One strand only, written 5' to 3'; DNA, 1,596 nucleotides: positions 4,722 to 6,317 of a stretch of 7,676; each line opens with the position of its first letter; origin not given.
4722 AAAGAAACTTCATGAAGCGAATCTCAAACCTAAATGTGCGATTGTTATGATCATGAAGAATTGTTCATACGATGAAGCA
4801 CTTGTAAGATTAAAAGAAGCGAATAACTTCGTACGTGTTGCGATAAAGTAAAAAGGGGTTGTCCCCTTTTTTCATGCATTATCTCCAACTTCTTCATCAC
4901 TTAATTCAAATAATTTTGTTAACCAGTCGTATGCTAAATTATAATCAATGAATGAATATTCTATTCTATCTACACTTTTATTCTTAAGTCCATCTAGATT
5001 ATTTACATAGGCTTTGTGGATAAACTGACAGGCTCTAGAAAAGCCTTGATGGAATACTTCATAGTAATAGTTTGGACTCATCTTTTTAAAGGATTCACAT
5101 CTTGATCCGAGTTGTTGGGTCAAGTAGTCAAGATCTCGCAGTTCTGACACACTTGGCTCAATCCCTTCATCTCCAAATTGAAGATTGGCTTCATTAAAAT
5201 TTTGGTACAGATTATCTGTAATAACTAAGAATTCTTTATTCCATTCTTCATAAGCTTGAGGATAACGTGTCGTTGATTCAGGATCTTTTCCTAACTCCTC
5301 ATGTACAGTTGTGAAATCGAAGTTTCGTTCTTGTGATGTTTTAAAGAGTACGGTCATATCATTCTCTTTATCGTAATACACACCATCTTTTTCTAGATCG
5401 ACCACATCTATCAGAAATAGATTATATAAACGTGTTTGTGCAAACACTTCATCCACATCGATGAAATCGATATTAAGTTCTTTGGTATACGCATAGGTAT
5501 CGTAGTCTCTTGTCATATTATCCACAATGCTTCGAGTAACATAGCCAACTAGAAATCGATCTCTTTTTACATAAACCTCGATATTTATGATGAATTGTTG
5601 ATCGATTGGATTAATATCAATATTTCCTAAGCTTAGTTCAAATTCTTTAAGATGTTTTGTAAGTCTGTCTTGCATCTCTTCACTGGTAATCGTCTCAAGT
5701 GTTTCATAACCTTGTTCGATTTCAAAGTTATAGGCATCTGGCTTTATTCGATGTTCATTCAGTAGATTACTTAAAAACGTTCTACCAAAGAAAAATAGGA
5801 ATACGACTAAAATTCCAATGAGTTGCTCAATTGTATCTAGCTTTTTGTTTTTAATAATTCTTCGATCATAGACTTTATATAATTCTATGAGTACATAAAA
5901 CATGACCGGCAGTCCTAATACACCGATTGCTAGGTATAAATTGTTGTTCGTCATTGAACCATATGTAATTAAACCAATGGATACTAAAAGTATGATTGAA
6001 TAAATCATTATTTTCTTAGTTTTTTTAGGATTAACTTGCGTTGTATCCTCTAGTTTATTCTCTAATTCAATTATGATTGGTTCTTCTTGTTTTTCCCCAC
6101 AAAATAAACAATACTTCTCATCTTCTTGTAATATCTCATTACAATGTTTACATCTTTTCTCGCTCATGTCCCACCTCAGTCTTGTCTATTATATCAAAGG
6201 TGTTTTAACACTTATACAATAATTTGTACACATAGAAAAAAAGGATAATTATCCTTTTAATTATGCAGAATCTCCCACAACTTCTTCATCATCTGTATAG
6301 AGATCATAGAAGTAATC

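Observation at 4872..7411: Tandem diverged paralogs: cytoplasmic C4 zinc ribbon + TM + unassigned 286-aa acidic ectodomain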

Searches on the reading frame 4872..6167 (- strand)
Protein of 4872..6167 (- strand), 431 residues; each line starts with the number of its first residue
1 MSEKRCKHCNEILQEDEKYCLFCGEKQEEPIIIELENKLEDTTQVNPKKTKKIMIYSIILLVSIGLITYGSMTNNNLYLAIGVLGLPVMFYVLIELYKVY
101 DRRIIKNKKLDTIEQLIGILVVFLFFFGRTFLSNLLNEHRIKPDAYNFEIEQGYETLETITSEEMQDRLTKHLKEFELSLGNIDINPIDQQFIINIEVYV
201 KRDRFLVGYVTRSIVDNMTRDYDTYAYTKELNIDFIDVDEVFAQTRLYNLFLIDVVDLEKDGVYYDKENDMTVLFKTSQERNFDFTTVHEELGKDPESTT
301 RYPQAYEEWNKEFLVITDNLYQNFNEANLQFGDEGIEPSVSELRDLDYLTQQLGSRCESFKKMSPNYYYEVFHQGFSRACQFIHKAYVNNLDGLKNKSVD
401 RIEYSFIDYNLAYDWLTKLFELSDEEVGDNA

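Call 4: search_protein_families(library=pfam, proteins=[window:4872-6167:-], max_evalue=1)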
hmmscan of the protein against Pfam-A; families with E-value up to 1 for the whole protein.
window:4872-6167:- (431 aa): 6 families
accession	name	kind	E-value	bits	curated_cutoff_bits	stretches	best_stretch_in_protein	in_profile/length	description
PF13240.11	Zn_Ribbon_1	-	0.0047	17.1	25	1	6-25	2-21/23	zinc-ribbon domain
PF12773.13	DZR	-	0.024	15.3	27.3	1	6-26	1-21/45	Double zinc ribbon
PF01036.24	Bac_rhodopsin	-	0.065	13.1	24.6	1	33-127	84-179/224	Bacteriorhodopsin-like protein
PF17032.10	Zn_ribbon_15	-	0.088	14.1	28.9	1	3-24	52-73/73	zinc-ribbon family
PF10571.15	UPF0547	-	0.16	12.6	29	1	4-24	1-21/26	Uncharacterised protein family UPF0547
PF18908.5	DUF5663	-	0.19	12.7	23.7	1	143-184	12-54/84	Protein of unknown function (DUF5663)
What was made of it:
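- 6090..6167 (-): A cytoplasmic C4 zinc ribbon (aa 1-26). PF13240 at 17.1 bits, below the gathering score (call 4).
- Checked: A scores 17.1 bits (call 4).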

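Call 5: search_protein_families(library=ncbifam, proteins=[window:4872-6167:-], max_evalue=1)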
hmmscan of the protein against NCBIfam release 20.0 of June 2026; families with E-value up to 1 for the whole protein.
window:4872-6167:- (431 aa): 4 families
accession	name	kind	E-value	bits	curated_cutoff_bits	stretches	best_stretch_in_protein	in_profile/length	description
NF045939.1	MHJ_0274_fam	hypoth_equivalog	0.038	13.7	80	1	117-205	8-97/165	MHJ_0274 family protein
NF047675.1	TeichurnBiosyTuaE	equivalog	0.053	12.5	400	1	72-125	398-448/488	teichuronic acid biosynthesis protein TuaE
NF058603.1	SCO2097_fam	equivalog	0.11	12.8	110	1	44-95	33-81/129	SCO2097 family morphological protein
NF006224.0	PRK08351.1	equivalog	0.12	12.4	108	1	1-26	1-24/61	DNA-directed RNA polymerase subunit E''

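Call 39: search_solved_structures(query=A3, max_evalue=10)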
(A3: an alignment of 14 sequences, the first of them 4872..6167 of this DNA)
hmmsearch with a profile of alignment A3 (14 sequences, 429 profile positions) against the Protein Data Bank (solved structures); distinct sequences matched with E-value up to 10: 9.
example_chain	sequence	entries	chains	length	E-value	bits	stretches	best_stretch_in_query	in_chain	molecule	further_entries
5a8i_A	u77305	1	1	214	0.099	15.2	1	5-47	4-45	ARNA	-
8s05_C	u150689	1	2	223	0.12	14.9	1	5-47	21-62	Conserved protein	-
3qqc_E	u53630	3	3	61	0.39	13.3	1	1-30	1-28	DNA-directed RNA polymerase, subunit e'' | Transcription elongation factor Spt4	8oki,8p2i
6w6l_6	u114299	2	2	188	0.45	13.1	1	8-122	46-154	Calcium load-activated calcium channel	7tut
3p8b_A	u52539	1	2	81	0.92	12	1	1-29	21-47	DNA-directed RNA polymerase, subunit e''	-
9l94_j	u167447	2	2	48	1.2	11.6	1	3-29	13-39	Large ribosomal subunit protein eL40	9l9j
7zm7_6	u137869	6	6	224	3.6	10.1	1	48-149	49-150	NADH-ubiquinone oxidoreductase chain 6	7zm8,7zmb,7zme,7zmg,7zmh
4v4n_Ag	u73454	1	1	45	5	9.6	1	3-28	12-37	50S ribosomal protein L40E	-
4v6u_Bg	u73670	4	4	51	6.3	9.3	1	3-28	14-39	50S ribosomal protein L40e | Large ribosomal subunit protein eL40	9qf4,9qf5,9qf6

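Call 42: find_homologous_proteins(query=A3)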
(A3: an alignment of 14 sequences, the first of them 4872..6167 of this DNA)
Query A3 (14 sequences) (431 aa, profile of the alignment): 14 proteins with E <= 0.001 among 5455 candidates.
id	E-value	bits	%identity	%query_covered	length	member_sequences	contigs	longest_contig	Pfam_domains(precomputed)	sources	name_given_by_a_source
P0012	3.6e-173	595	39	100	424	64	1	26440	-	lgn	-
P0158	1.1e-170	587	39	100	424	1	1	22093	-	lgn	-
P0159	9.2e-165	567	37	100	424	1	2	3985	-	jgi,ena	-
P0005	4.8e-163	562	99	100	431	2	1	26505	-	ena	-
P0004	1.3e-162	560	99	100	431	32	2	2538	-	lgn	-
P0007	6.0e-161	555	98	100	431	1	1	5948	-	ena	-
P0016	2.1e-146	507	47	99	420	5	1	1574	-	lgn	-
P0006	4.0e-135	470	37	72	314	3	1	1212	-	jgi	jgi:hypothetical protein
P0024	1.1e-106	376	23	87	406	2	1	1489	-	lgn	-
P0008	3.6e-106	374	99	62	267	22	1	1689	-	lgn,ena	-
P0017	1.2e-102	363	31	67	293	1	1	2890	-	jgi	-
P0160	2.2e-75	273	23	93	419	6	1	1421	-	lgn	-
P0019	4.2e-55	206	54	41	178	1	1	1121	-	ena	-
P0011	7.5e-39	152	99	31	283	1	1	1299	PF07980.18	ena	-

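Call 50: list_cluster_members(proteins=[window:4872-6167:-, window:6261-7379:-, window:3958-4851:+, window:2907-3974:+, window:496-1323:+])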
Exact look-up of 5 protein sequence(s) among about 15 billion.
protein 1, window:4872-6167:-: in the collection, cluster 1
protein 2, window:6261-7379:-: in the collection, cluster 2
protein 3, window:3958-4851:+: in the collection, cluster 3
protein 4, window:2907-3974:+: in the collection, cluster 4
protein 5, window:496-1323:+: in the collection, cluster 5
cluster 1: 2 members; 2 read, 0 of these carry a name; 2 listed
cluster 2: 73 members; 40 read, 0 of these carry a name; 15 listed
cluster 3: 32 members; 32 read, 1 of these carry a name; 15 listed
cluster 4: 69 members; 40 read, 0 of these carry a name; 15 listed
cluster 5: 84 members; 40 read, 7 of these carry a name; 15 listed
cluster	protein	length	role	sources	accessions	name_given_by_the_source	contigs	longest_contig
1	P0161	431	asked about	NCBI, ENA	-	-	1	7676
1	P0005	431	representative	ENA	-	-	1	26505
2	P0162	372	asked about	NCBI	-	-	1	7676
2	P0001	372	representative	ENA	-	-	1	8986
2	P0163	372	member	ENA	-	-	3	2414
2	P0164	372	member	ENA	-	-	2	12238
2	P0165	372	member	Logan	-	-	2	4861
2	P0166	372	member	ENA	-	-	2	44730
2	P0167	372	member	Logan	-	-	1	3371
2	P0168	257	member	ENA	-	-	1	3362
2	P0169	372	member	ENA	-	-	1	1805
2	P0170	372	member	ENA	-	-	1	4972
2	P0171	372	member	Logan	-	-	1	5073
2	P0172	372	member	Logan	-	-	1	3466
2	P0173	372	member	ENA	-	-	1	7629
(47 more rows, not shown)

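Call 51: search_protein_families(library=padloc, proteins=[window:4872-6167:-], max_evalue=0.1)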
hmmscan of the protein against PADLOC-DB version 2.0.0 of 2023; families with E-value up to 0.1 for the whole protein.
window:4872-6167:- (431 aa): 1 family
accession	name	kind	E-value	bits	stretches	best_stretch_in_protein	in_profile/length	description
PDLC02467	BrxB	-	0.0056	14.5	0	136-176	69-109/193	BrxB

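Call 52: search_protein_families(library=phrogs, proteins=[window:4872-6167:-], max_evalue=0.1)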
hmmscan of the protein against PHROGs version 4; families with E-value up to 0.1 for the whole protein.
window:4872-6167:- (431 aa): 1 family
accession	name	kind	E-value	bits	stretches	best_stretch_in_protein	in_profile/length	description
phrog_15158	-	unknown function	0.056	14.9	0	197-277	19-96/121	-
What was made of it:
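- No PADLOC or PHROG family match (calls 51, 52).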

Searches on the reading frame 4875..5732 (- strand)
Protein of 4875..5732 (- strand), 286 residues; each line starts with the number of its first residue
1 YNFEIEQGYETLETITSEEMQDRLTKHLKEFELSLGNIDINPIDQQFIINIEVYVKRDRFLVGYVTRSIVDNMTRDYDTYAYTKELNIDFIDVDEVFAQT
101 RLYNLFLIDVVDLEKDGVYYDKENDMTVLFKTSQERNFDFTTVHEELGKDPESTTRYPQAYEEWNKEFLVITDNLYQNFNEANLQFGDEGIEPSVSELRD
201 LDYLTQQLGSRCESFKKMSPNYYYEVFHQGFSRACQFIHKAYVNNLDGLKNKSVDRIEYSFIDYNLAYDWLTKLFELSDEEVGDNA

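Call 71: predict_structure(alignment_id=A4)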
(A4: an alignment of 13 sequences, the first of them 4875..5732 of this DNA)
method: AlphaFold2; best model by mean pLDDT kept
length: 286 residues; sequences in the alignment: 13
mean_pLDDT: 85.0   pTM: 0.82
mean pLDDT of the five models: 85.0, 83.5, 81.9, 81.6, 79.9
residues with pLDDT >= 90: 147; 70-90: 105; 50-70: 18; < 50: 16
segments of 3 or more residues with pLDDT < 50: 143-147, 278-286
pLDDT, mean of each block of 10 residues (from residue 1): 61 87 85 85 91 93 93 78 93 93 85 92 88 90 52 75 92 94 87 93 97 92 87 93 94 88 88 61 36
secondary structure, 60 per line:
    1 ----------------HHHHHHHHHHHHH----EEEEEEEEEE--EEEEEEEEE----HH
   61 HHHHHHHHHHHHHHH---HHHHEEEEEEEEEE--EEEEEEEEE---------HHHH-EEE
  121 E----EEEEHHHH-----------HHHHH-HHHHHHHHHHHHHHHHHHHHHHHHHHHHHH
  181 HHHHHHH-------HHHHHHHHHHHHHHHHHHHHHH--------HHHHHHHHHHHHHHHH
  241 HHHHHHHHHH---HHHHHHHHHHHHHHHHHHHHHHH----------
elements in order: H17-29 E34-43 E46-54 H59-75 H79-82 E83-92 E95-103 H113-116 E118-121 E126-129 H130-133 H145-149 H151-187 H195-216 H225-250 H254-276
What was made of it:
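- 4875..5732 (-): A ectodomain (aa 146-431): alpha/beta module about aa 162-274 (5346-5684) and four-helix bundle aa 296-421 (4905-5282). AlphaFold model of the ectodomain alone: pLDDT 85, pTM 0.82 (call 71).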

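Call 74: fold_search(model_id=the predicted structure, library=pdb)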
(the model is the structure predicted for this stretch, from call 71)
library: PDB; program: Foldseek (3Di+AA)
matches with E <= 10: 837; with E <= 0.001: 0
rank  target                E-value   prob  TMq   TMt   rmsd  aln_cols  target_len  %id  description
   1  3n2q                  3.1e-02  1.00  0.22  0.23   3.9        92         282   12  Crystal structure of Sex pheromone staph-cAM373 precursor (released 2010-06-02)
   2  2qx2                  4.5e-02  0.99  0.22  0.20   5.6        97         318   11  Structure of the C-terminal domain of sex pheromone staph-cAM373 precursor from Staphylococcus aureus (released 2007-09-11)
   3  2w67_B                4.8e-02  0.99  0.28  0.15   4.8       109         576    9  BtGH84 in complex with FMA34 (released 2009-04-14)
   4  4hn3_D                5.0e-02  0.99  0.22  0.20   4.1        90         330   12  The crystal structure of a sex pheromone precursor (lmo1757) from Listeria monocytogenes EGD-e (released 2012-10-31)
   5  5fl1_B                6.6e-02  0.98  0.26  0.13   5.5       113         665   10  Structure of a hydrolase with an inhibitor (released 2016-08-31)
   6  2xm2_B                1.1e-01  0.98  0.27  0.14   4.8       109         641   10  BtGH84 in complex with LOGNAc (released 2011-08-03)
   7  6g5e                  1.2e-01  1.00  0.23  0.71   2.2        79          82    8  MamM CTD H264A-E289A-C267S (released 2018-10-31)
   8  5mi5                  1.2e-01  0.97  0.27  0.13   4.8       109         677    9  BtGH84 mutant with covalent modification by MA3 in complex with PUGNAc (released 2017-11-01)
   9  2wzh                  1.2e-01  0.96  0.24  0.14   6.0       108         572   12  BtGH84 D242N in complex with MeUMB-derived oxazoline (released 2010-01-26)
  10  2xm1_A                1.2e-01  0.96  0.26  0.13   5.3       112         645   10  BtGH84 in complex with N-acetyl gluconolactam (released 2011-08-03)
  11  4hn3_A                1.3e-01  0.95  0.22  0.20   4.1        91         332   10  The crystal structure of a sex pheromone precursor (lmo1757) from Listeria monocytogenes EGD-e (released 2012-10-31)
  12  4ewv_A                1.3e-01  0.51  0.14  0.10   7.0        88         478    9  Crystal structure of GH3.12 in complex with AMPCPP (released 2012-06-13)
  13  6avh_C                1.4e-01  0.63  0.15  0.09   7.1        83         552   11  GH3.15 acyl acid amido synthetase (released 2018-02-14)
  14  6g64                  1.4e-01  1.00  0.23  0.72   2.2        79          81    8  MamM CTD H264A-E289A (released 2018-10-31)
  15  3w65                  1.4e-01  1.00  0.23  0.71   3.1        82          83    7  MamM-CTD D249A and H264A (released 2014-04-16)
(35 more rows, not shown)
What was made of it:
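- Closest known: CamS-type extracellular lipoproteins of Bacillota. Same: The CamS match covers 90-97 columns at rmsd 3.9-5.6 A. The MamM/CzcD match covers 79-88 residues at rmsd 2.2-3.6 A, with TM-score 0.71-0.76 relative to the target (call 74).
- The alpha/beta module weakly resembles CamS-type extracellular lipoprotein domains of Bacillota (call 74, E = 0.03).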

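Call 78: find_homologous_proteins(query=A5, max_evalue=1)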
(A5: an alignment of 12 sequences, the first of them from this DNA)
Query A5 (12 sequences) (286 aa, profile of the alignment): 15 proteins with E <= 1 among 3033 candidates.
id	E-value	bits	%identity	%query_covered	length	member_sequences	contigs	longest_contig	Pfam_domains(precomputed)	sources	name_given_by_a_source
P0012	1.8e-118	414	41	100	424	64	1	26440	-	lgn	-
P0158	1.9e-118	413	40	100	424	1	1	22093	-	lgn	-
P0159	8.0e-113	395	39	100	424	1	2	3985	-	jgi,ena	-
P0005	8.2e-110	385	99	100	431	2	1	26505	-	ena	-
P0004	1.8e-109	384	99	100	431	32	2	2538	-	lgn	-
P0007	1.1e-107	378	98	100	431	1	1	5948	-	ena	-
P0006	6.2e-106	372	38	99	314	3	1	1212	-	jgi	jgi:hypothetical protein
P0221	2.2e-103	364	33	99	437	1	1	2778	-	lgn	-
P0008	2.3e-100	354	99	93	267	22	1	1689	-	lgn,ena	-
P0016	3.2e-100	354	56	98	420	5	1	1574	-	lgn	-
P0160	1.8e-86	309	25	90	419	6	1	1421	-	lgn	-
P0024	1.9e-84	302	22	96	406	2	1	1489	-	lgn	-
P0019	5.6e-51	192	54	62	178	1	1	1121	-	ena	-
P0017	2.9e-47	180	38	50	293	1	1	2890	-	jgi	-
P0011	2.0e-37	148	99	47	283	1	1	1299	PF07980.18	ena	-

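Call 79: search_solved_structures(query=A5, max_evalue=10)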
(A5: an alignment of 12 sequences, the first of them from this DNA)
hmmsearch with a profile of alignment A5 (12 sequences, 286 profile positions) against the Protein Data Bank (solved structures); distinct sequences matched with E-value up to 10: 2.
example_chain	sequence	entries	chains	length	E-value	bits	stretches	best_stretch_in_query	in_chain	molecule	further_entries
4yod_A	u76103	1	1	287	2.4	11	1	36-93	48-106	thioredoxin-like protein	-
7pw6_A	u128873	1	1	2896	3.9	10.4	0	150-210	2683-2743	Serine/threonine-protein kinase SMG1,Serine/threonine-protein kinase SMG1,Serine/threonine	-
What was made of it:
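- Tried and rejected: PDB sequence profiles, full-length and ectodomain-only, returned only zinc ribbons or nothing (calls 39, 79).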

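Call 80: search_protein_families(library=pfam, alignment_id=A5, max_evalue=1)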
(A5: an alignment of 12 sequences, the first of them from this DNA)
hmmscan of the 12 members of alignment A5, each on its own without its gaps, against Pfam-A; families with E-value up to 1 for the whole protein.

A. member 1, seq(286 aa): 2 families
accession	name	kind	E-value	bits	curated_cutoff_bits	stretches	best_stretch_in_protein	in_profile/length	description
PF18908.5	DUF5663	-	0.13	13.3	23.7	0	7-39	21-54/84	Protein of unknown function (DUF5663)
PF02742.21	Fe_dep_repr_C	-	0.17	12.4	27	0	7-32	35-60/70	Iron dependent repressor, metal binding and dimerisation domain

B. families by the number of members that match (of 12 scanned): 11 families
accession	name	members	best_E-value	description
PF17399.7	DUF5405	1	0.0027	Domain of unknown function (DUF5405)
PF20939.2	MsrA_helical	1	0.0056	Selenoprotein methionine sulfoxide reductase A, helical domain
PF11083.13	Relaxase_C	1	0.011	C-terminal helical hairpin domain from relaxase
PF20769.2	YPEB_N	1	0.017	YpeB N-terminal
PF11129.13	EIAV_Rev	1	0.021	Rev protein of equine infectious anaemia virus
PF11306.15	DUF3108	1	0.026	Protein of unknown function (DUF3108)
PF24564.1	DUF7605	1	0.051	Domain of unknown function (DUF7605)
PF23986.1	Pam3_gp59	1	0.089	Phage Pam3 gp59 related protein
PF18908.5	DUF5663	1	0.13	Protein of unknown function (DUF5663)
PF24615.2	Spectrin_Anc-1_2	1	0.14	Nuclear anchorage protein 1, spectrin repeat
PF02742.21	Fe_dep_repr_C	1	0.17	Iron dependent repressor, metal binding and dimerisation domain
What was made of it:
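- On TcaA family (S. aureus TcaA and homologues): Pfam-A scans of A, B and 12 ectodomains at E up to 1 returned only zinc-ribbon families and scattered single-member noise (calls 4, 80).
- On 4HB sensor domains (4HB_MCP-type): No Pfam match (calls 4, 80).
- On CamS lipoprotein family: No Pfam CamS hit (calls 4, 80).
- Closest known: Four-helix-bundle. Different: There is no Pfam 4HB match (calls 4, 80).
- No Pfam, NCBIfam, PADLOC, PHROG or PDB sequence match (calls 4, 5, 39, 51, 52, 79, 80). No sequence similarity to any Pfam family other than zinc ribbons was found, even at E up to 1 (calls 4, 80). No match to 4HB_MCP or any sensor family in Pfam (calls 4, 80).
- Tried and rejected: Pfam, NCBIfam, PADLOC and PHROGs scans of A, B and 12 ectodomains returned only zinc-ribbon hits and single-member noise (calls 4, 5, 51, 52, 80).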
